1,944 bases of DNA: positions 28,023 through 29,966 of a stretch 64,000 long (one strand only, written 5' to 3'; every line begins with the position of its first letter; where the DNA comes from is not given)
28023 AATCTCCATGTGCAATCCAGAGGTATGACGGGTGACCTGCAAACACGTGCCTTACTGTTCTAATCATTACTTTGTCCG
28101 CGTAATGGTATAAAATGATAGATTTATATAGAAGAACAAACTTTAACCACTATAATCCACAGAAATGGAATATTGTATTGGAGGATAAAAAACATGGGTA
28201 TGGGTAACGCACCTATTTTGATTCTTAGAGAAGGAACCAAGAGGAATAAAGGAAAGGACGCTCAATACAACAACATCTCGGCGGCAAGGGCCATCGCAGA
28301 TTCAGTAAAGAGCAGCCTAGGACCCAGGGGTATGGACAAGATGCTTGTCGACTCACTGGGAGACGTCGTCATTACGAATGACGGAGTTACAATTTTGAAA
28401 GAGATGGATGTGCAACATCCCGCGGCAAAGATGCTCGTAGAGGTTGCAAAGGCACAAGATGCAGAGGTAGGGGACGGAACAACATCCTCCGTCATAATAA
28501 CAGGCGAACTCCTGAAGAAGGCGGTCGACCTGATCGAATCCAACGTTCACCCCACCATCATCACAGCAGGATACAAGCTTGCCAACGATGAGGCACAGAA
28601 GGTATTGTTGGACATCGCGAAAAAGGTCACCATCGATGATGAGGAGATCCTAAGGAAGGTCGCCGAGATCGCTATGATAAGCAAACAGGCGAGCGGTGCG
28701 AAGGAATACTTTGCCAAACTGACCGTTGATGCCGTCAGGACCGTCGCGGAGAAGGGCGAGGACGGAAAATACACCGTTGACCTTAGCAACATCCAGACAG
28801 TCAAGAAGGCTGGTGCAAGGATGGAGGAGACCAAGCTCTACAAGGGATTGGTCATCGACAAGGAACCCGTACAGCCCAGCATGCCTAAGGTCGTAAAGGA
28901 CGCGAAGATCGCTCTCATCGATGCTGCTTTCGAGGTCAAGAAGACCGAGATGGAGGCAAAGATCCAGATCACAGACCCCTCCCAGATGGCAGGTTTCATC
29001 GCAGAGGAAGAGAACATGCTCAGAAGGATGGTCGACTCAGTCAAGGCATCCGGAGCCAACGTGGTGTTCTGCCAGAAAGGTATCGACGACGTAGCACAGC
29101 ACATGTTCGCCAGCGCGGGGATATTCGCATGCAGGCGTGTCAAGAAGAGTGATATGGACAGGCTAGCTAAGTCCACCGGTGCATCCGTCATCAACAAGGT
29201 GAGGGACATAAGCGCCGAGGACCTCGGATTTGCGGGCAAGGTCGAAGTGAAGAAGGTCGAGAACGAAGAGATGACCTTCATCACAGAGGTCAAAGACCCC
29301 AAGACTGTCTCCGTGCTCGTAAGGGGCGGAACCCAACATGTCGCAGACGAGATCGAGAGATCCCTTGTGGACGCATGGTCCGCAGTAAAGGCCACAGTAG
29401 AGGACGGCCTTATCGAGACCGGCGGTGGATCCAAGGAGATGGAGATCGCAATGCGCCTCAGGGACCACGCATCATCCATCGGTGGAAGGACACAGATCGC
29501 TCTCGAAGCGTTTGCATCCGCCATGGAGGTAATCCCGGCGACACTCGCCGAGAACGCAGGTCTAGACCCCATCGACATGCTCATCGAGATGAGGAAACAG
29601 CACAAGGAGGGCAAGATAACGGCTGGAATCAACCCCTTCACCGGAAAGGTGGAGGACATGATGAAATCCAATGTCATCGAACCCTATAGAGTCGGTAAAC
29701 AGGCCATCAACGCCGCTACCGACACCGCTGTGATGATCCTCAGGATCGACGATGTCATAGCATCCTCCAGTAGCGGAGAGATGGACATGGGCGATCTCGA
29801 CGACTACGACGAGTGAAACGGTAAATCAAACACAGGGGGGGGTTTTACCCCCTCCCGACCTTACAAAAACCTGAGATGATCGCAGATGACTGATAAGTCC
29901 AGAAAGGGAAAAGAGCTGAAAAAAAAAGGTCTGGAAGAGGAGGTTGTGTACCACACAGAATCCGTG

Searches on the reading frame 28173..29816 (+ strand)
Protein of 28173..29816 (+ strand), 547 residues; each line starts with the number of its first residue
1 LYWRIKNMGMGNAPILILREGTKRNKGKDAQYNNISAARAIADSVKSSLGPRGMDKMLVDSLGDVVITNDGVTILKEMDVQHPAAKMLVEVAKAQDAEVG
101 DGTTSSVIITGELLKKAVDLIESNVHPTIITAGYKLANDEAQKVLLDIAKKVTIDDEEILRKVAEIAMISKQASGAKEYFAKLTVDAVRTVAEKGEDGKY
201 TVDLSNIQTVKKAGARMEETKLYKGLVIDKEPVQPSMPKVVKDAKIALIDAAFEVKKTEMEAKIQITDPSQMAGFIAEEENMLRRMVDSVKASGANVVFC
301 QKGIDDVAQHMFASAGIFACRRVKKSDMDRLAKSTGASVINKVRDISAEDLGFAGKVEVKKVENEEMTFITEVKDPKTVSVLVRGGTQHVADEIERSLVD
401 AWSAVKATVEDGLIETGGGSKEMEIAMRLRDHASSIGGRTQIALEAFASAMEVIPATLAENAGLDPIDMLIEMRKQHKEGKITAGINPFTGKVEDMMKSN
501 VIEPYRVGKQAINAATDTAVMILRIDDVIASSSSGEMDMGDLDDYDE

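Call 37: search_protein_families(library=pfam, proteins=[window:28173-29816:+], max_evalue=0.001)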
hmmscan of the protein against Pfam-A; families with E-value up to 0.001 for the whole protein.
window:28173-29816:+ (547 aa): 1 family
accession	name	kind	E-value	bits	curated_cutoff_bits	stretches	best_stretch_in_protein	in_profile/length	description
PF00118.29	Cpn60_TCP1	-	3.8e-177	590.3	34.3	1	41-531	1-488/490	TCP-1/cpn60 chaperonin family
